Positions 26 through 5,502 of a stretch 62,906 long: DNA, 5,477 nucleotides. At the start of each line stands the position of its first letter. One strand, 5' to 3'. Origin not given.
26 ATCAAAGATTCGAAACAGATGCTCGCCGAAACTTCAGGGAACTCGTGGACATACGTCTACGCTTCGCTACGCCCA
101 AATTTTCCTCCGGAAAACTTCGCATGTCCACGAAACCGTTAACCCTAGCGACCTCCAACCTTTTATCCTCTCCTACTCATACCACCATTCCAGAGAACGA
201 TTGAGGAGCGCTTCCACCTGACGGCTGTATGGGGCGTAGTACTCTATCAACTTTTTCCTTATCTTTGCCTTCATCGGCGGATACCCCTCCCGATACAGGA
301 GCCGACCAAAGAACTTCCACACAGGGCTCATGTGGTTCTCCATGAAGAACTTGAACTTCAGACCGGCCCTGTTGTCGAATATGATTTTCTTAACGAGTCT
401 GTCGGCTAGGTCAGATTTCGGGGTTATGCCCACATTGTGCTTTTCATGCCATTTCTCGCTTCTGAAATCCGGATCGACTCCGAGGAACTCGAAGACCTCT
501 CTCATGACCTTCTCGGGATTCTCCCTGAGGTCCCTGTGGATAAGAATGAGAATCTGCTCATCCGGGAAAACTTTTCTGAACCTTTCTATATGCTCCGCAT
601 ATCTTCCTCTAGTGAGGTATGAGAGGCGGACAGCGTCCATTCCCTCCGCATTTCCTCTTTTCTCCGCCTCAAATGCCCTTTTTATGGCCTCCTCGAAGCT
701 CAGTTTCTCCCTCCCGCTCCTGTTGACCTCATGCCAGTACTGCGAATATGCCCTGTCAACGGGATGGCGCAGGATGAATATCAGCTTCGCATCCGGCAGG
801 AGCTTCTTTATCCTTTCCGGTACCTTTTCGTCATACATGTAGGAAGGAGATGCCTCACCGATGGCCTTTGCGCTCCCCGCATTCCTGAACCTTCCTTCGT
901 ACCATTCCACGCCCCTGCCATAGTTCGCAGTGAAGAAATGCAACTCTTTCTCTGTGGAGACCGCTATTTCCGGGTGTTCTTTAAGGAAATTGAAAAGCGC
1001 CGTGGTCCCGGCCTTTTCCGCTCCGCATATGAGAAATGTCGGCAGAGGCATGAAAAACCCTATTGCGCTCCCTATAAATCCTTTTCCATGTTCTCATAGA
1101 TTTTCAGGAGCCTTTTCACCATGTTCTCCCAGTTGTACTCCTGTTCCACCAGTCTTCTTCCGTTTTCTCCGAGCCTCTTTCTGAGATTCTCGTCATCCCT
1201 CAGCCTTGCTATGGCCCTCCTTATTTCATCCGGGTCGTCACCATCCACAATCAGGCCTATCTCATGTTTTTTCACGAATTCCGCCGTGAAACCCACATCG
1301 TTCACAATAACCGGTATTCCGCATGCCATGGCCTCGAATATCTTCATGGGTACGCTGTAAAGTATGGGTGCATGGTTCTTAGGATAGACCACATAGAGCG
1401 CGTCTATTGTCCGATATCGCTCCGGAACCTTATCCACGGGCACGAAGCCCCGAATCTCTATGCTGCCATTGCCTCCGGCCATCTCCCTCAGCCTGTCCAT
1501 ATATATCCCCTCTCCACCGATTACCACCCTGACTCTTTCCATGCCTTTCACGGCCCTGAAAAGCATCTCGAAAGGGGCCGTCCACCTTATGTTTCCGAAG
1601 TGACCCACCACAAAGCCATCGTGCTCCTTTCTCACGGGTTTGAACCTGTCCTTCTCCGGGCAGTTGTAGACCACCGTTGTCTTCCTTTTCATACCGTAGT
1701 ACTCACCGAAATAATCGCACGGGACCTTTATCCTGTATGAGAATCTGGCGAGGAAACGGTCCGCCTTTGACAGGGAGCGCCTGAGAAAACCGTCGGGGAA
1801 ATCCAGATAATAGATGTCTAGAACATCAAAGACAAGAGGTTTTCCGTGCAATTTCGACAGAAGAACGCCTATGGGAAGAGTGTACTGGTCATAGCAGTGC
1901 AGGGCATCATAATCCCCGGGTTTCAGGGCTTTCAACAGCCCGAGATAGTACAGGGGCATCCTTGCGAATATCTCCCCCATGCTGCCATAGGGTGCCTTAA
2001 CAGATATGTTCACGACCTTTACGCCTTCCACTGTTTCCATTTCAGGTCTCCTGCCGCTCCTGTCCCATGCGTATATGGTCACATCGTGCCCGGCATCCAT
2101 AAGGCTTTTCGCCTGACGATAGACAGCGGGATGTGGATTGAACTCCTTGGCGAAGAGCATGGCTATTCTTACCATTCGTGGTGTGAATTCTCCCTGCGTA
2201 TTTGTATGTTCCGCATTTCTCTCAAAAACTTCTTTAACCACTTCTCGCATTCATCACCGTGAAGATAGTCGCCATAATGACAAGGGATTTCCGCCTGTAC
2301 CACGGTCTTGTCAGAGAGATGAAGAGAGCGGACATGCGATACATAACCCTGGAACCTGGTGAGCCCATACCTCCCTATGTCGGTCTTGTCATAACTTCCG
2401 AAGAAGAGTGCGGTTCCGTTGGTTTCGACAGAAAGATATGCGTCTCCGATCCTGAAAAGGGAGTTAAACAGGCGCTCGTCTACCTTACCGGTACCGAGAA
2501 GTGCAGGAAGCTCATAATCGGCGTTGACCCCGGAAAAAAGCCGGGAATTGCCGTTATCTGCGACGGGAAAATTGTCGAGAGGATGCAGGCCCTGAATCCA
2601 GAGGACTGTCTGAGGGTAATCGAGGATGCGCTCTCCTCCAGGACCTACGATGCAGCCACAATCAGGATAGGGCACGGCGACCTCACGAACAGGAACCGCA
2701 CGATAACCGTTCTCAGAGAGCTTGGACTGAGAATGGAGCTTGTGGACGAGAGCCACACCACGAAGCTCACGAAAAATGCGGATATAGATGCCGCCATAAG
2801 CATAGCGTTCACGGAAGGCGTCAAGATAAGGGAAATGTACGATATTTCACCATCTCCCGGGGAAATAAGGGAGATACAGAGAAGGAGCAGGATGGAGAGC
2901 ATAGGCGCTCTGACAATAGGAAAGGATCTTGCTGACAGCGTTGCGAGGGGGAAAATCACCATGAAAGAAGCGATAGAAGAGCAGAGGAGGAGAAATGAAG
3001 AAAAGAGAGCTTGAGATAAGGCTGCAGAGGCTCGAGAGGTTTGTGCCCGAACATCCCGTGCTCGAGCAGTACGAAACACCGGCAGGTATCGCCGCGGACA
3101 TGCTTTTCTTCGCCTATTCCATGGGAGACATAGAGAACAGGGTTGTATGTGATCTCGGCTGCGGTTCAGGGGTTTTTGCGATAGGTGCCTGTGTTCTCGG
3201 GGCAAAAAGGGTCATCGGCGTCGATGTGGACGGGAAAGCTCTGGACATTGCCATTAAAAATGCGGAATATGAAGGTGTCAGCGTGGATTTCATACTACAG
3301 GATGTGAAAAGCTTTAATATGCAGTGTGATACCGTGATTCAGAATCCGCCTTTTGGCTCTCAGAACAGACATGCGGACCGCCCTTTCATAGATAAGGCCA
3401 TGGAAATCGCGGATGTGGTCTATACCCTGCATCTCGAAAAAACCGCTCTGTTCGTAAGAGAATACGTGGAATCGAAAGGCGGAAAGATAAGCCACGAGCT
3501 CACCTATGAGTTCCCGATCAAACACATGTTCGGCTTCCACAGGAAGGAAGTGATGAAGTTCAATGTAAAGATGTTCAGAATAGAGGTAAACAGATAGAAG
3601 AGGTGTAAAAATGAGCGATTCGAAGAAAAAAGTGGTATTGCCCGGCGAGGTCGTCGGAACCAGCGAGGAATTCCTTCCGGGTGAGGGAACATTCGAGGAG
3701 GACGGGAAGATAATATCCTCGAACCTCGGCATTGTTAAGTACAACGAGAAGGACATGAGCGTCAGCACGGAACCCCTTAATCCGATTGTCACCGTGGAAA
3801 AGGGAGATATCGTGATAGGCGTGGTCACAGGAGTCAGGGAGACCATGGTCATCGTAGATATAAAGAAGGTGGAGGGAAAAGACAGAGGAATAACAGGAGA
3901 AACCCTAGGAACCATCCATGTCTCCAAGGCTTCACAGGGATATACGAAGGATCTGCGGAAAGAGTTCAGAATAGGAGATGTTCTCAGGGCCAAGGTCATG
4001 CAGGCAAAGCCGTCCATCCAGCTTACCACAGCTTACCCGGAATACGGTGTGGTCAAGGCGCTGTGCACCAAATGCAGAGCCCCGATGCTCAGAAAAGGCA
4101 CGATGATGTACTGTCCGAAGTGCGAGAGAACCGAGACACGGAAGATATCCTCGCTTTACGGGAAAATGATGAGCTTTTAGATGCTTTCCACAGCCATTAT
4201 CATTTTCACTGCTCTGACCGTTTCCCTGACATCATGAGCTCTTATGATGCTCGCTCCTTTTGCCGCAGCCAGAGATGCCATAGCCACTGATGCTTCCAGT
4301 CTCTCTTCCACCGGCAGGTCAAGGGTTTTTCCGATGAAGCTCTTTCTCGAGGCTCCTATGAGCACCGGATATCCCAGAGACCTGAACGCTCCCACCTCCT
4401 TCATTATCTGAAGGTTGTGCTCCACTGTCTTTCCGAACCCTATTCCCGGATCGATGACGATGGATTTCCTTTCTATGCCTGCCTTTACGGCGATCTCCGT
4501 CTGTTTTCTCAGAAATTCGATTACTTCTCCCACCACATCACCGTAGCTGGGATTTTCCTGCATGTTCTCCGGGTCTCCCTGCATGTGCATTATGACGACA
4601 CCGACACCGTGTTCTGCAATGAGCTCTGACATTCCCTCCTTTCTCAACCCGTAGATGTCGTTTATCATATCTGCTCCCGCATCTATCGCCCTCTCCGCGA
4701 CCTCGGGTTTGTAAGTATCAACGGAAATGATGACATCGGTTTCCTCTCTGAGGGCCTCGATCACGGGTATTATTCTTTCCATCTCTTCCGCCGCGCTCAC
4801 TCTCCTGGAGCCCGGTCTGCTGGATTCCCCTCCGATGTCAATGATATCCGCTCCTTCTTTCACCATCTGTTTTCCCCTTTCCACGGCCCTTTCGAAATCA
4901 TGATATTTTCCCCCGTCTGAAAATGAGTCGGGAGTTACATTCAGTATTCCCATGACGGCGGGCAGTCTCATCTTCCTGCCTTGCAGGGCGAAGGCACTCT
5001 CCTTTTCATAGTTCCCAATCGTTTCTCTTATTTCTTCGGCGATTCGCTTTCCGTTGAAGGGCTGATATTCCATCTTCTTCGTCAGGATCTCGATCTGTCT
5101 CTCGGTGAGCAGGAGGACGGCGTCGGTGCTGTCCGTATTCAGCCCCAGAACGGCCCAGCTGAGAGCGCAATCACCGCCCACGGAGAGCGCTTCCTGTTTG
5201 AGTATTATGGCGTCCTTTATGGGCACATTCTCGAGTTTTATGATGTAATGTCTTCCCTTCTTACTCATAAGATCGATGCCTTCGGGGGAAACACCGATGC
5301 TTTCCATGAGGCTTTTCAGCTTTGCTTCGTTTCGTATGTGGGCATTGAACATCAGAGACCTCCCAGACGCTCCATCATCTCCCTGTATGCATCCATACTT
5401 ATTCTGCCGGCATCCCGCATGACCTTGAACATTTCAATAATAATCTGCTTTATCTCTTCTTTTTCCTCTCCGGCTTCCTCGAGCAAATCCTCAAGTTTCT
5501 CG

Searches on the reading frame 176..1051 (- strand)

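Call 23: search_protein_families(library=pfam, proteins=[window:176-1051:-])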
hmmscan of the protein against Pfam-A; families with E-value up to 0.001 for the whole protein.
window:176-1051:- (292 aa): 2 families
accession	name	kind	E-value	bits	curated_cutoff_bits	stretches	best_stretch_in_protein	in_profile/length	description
PF00685.33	Sulfotransfer_1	-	1.7e-23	83.8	22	1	5-272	3-247/255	Sulfotransferase domain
PF13469.12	Sulfotransfer_3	-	3.3e-19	70.4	27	2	79-193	116-213/216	Sulfotransferase family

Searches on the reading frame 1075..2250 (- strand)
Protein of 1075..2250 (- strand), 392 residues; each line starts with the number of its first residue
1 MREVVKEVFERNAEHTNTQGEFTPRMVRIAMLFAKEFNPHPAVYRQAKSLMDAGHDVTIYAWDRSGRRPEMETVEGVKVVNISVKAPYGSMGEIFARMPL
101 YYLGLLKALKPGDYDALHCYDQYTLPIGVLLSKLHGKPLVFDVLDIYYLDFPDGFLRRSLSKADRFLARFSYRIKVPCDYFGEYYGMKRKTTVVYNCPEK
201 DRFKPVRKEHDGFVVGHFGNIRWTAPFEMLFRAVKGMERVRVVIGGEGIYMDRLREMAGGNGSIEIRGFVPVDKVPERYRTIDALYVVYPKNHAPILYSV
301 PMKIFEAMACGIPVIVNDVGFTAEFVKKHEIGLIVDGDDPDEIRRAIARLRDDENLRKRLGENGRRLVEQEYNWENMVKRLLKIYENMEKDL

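Call 23: search_protein_families(library=pfam, proteins=[window:1075-2250:-])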
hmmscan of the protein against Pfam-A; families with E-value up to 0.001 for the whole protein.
window:1075-2250:- (392 aa): 5 families
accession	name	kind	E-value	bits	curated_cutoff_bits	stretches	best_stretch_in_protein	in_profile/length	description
PF00534.26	Glycos_transf_1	-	7.4e-23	81.4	26.4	1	203-366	6-171/172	Glycosyl transferases group 1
PF13692.12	Glyco_trans_1_4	-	2.1e-18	67.4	27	1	214-353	3-142/142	Glycosyl transferases group 1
PF13579.12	Glyco_trans_4_4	-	5.7e-16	59.7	29.7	1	41-196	5-157/158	Glycosyl transferase 4-like domain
PF13524.12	Glyco_trans_1_2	-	2.9e-15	56.9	25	1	229-382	4-143/144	Glycosyl transferase-like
PF13439.12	Glyco_transf_4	-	5e-11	43.4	28.5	1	43-196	8-164/170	Glycosyltransferase Family 4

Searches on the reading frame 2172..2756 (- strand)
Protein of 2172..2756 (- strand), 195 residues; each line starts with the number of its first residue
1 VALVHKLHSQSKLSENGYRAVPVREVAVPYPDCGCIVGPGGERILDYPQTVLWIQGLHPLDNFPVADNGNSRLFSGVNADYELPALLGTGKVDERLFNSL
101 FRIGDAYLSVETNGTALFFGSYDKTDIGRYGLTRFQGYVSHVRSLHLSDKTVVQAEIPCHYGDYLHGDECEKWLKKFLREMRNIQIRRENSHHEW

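Call 36: search_protein_families(library=pfam, proteins=[window:2172-2756:-])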
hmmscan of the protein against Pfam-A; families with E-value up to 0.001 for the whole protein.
window:2172-2756:- (195 aa): 0 families

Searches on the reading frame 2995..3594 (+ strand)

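Call 36: search_protein_families(library=pfam, proteins=[window:2995-3594:+])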
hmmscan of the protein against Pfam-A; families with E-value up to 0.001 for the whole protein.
window:2995-3594:+ (200 aa): 10 families
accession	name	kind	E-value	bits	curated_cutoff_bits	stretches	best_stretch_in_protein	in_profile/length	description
PF06325.19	PrmA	-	2.6e-14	53.8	22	1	45-117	159-233/296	Ribosomal protein L11 methyltransferase (PrmA)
PF05175.20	MTS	-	3.6e-12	46.7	23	1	45-135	29-126/170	Methyltransferase small domain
PF13649.12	Methyltransf_25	-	2.7e-09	38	27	1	51-113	1-67/97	Methyltransferase domain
PF13847.12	Methyltransf_31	-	3.8e-09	36.8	27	1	48-127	4-85/145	Methyltransferase domain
PF01170.24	UPF0020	-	5.6e-07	29.9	22.3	1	56-123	37-134/197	RMKL-like, methyltransferase domain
PF03602.21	Cons_hypoth95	-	1.2e-05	25.5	24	1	39-125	33-128/182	Conserved hypothetical protein 95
PF08241.18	Methyltransf_11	-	2e-05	25.5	21.2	1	53-108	2-57/95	Methyltransferase domain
PF02475.24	TRM5-TYW2_MTfase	-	2.2e-05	24.9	28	1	47-141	36-129/164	TRM5/TYW2 methyltransferase domain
PF01728.25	FtsJ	-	0.00018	22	24.1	1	47-155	21-125/181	FtsJ-like methyltransferase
PF01861.22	BpsA_C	-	0.00057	19.6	27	1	27-119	25-121/243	Branched-chain polyamine synthase A C-terminal domain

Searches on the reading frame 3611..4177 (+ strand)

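Call 36: search_protein_families(library=pfam, proteins=[window:3611-4177:+])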
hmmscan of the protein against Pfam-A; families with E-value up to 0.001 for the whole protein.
window:3611-4177:+ (189 aa): 1 family
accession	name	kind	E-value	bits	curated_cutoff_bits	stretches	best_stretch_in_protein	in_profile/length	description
PF14382.12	ECR1_N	-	2.3e-14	53.3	27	1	8-43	1-36/38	Exosome complex exonuclease RRP4 N-terminal region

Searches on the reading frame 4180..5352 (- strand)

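Call 23: search_protein_families(library=pfam, proteins=[window:4180-5352:-])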
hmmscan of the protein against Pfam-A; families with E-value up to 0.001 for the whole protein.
window:4180-5352:- (391 aa): 1 family
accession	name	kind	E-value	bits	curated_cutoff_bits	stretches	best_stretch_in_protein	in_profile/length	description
PF00809.28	Pterin_bind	-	1.7e-92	309.9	25.5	1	134-373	1-244/244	Pterin binding enzyme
